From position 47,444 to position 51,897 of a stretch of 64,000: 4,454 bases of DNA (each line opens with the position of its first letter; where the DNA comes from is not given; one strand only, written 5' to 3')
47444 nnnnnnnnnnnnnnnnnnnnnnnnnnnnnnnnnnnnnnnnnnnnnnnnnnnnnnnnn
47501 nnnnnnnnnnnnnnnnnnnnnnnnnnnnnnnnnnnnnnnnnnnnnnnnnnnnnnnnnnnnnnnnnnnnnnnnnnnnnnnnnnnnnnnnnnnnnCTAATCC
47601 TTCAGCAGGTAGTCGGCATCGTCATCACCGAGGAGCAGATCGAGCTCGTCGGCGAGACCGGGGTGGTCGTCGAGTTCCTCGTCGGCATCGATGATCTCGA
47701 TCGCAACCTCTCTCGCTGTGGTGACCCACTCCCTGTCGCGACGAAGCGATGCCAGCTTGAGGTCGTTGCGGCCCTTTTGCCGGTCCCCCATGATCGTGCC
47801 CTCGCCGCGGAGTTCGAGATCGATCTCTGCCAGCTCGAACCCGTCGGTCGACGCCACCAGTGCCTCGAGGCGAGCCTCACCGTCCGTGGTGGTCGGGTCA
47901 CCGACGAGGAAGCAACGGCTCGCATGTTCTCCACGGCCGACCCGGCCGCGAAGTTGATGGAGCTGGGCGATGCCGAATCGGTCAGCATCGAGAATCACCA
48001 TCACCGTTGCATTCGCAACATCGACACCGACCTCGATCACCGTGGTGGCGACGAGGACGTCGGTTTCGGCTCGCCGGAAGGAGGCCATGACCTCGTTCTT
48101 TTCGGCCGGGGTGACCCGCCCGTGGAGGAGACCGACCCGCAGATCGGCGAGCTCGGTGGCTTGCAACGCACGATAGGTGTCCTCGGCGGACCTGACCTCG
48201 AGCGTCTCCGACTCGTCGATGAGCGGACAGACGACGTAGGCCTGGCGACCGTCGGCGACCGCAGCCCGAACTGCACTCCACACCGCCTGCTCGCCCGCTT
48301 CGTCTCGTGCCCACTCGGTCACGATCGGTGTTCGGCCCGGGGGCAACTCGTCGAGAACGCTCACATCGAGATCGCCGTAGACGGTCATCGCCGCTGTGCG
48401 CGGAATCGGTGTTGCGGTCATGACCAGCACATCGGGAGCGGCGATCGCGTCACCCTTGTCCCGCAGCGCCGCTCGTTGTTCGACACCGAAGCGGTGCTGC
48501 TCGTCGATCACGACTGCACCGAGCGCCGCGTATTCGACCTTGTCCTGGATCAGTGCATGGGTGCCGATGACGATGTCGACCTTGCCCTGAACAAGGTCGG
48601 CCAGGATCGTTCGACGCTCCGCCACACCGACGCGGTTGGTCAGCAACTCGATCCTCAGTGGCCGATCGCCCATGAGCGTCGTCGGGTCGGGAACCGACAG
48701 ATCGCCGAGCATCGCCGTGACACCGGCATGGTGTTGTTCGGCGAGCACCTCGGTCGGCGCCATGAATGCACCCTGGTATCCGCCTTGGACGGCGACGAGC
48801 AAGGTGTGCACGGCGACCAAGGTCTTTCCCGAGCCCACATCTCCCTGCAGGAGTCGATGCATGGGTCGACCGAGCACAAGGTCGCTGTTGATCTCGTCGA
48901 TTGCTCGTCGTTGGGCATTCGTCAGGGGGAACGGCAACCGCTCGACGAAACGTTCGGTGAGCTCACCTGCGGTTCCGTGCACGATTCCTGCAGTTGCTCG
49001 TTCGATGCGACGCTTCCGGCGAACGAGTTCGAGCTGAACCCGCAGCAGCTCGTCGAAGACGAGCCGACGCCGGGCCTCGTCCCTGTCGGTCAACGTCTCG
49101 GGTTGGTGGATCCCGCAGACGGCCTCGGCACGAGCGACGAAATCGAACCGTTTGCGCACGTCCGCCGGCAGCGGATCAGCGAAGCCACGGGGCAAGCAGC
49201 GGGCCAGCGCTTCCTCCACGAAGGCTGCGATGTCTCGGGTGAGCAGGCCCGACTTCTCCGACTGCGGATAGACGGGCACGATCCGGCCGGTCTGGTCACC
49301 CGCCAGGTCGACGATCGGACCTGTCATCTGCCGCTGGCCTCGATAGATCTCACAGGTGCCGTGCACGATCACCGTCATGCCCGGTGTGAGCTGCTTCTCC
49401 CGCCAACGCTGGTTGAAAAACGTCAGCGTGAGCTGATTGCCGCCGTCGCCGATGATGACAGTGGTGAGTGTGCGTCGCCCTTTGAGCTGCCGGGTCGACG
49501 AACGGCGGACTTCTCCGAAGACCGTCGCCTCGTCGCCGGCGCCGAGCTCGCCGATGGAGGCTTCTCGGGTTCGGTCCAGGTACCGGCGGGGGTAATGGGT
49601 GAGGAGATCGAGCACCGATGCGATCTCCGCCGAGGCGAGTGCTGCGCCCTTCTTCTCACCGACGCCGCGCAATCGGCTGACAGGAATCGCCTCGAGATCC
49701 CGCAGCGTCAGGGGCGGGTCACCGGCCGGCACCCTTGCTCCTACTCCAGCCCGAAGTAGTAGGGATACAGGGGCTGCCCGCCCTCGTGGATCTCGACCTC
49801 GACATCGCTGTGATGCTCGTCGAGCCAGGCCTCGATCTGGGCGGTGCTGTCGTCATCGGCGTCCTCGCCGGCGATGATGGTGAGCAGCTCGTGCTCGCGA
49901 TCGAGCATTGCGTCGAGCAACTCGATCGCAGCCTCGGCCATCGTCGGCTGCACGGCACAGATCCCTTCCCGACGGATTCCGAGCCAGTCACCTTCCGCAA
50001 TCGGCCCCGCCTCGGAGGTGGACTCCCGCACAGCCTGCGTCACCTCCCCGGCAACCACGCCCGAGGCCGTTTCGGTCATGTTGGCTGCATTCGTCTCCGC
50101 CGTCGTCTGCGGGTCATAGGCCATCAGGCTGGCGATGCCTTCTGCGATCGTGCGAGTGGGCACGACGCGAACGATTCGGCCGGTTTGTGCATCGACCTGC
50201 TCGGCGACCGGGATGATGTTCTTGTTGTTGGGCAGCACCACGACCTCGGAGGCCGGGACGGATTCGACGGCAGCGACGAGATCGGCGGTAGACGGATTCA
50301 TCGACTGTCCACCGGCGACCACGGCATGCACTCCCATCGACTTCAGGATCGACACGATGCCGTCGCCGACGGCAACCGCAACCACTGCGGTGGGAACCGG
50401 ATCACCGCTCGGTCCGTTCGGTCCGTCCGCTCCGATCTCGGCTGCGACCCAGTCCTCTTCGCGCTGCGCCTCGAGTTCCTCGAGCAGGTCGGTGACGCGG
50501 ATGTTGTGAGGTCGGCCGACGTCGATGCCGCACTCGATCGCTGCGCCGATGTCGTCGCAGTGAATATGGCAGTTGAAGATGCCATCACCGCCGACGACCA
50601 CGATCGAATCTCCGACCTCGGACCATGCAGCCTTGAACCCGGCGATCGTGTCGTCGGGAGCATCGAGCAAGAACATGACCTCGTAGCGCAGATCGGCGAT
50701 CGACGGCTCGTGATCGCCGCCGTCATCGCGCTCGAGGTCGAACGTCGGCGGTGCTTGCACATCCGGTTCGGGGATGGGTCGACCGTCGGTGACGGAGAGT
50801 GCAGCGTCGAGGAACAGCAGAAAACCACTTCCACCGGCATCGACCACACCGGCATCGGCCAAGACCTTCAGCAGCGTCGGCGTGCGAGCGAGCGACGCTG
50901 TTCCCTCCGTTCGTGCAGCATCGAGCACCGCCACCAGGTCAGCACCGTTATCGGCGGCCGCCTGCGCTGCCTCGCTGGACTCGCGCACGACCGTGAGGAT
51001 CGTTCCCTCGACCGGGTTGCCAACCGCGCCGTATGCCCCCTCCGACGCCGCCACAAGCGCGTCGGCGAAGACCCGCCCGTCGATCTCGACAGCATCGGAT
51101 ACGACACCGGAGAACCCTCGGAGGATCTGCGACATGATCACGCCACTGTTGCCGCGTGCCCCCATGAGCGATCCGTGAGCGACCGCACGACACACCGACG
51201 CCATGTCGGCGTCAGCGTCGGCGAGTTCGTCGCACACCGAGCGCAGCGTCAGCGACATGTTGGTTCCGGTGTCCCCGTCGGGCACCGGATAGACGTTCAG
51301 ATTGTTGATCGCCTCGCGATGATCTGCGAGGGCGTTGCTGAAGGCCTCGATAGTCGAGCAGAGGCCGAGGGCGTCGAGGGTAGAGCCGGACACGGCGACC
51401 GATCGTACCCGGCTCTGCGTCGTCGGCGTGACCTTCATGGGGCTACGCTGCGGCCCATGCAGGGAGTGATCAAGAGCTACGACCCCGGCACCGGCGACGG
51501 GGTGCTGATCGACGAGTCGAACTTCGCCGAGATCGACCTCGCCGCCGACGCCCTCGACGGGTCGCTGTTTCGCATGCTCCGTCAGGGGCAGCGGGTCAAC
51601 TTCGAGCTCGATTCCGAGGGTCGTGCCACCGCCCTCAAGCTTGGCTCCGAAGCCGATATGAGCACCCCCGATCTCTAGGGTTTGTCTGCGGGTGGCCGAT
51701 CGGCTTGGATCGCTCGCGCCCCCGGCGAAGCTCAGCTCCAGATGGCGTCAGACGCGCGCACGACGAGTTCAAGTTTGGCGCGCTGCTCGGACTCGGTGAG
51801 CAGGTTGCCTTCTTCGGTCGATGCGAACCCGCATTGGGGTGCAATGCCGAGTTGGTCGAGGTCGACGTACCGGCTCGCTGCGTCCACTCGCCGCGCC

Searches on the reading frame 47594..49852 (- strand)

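Call 41: search_protein_families(library=pfam, proteins=[window:47594-49852:-], max_evalue=0.0001)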
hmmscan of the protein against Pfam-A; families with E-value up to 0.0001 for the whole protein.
window:47594-49852:- (752 aa): 7 families
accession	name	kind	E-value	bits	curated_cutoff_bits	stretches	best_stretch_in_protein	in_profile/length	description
PF00271.37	Helicase_C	-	3.1e-20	72.9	23.5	1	533-640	13-108/110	Helicase conserved C-terminal domain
PF17191.10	RecG_wedge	-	9.1e-20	71.3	23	1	61-216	5-159/162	RecG wedge domain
PF00270.35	DEAD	-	1.2e-19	71.1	26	1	311-487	1-164/167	DEAD/DEAH box helicase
PF19833.4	RecG_dom3_C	-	9.7e-12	45.2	26.8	1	669-728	2-62/87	ATP-dependent DNA helicase RecG, domain 3, C-terminal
PF04851.21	ResIII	-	1.1e-07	32.4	22.5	1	309-482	3-162/164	Type III restriction enzyme, res subunit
PF01336.31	tRNA_anti-codon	-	3.2e-07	30.6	27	1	110-176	2-67/75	OB-fold nucleic acid binding domain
PF22590.2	Cas3-like_C_2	-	8e-07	29.7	27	1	552-641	11-104/106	CRISPR-associated nuclease/helicase Cas3, C-terminal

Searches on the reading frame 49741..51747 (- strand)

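Call 37: search_protein_families(library=pfam, proteins=[window:49741-51747:-], max_evalue=0.00001)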
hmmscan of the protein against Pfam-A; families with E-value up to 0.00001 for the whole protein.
window:49741-51747:- (668 aa): 3 families
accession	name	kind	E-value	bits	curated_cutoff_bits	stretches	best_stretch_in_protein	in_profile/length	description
PF13684.11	FakA-like_C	-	6.6e-75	251.6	23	1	454-668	1-216/216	Fatty acid kinase subunit A-like, C-terminal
PF02734.22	Dak2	-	6.2e-38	130.8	27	1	154-317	1-173/174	DAK2 domain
PF21645.3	FakA-like_M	-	2e-17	63.2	24.9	1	353-426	2-78/80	Fatty acid kinase subunit A-like, middle domain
